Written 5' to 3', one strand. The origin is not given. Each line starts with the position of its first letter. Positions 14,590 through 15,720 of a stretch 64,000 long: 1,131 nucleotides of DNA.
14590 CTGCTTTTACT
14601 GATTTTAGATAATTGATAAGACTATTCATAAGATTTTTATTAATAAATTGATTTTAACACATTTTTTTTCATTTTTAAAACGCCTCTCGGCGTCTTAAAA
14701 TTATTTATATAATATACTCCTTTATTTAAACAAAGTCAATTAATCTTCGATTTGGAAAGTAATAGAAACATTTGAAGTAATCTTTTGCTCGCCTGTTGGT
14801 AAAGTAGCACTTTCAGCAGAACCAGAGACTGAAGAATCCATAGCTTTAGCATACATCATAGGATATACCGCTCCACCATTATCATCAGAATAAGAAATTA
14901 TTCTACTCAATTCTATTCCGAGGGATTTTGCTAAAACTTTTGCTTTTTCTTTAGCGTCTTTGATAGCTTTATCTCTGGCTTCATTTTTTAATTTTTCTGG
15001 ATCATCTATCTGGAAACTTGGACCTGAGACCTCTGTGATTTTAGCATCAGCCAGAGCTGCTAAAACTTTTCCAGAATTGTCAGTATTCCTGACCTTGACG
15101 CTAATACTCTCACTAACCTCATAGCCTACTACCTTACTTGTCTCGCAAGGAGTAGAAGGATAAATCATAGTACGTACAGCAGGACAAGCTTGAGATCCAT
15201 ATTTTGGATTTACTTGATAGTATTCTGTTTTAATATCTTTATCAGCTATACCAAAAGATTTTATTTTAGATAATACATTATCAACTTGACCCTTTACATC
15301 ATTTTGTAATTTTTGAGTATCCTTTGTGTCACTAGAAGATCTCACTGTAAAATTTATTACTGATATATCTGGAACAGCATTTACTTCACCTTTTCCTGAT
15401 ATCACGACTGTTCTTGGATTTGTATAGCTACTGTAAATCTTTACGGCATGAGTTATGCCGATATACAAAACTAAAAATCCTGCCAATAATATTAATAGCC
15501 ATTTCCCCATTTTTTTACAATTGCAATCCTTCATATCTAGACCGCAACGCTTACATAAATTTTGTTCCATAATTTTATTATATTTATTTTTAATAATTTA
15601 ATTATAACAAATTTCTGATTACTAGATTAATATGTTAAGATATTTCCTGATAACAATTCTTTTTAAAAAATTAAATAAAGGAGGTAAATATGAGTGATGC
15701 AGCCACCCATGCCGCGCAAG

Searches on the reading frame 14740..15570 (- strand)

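Call 40: search_protein_families(library=pfam, proteins=[window:14740-15570:-], max_evalue=0.001)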
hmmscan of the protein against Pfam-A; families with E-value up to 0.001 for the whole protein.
window:14740-15570:- (276 aa): 1 family
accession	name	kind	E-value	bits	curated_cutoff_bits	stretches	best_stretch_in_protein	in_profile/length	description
PF04402.19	SIMPL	-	4.8e-46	158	25.2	1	56-272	2-205/205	Protein of unknown function (DUF541)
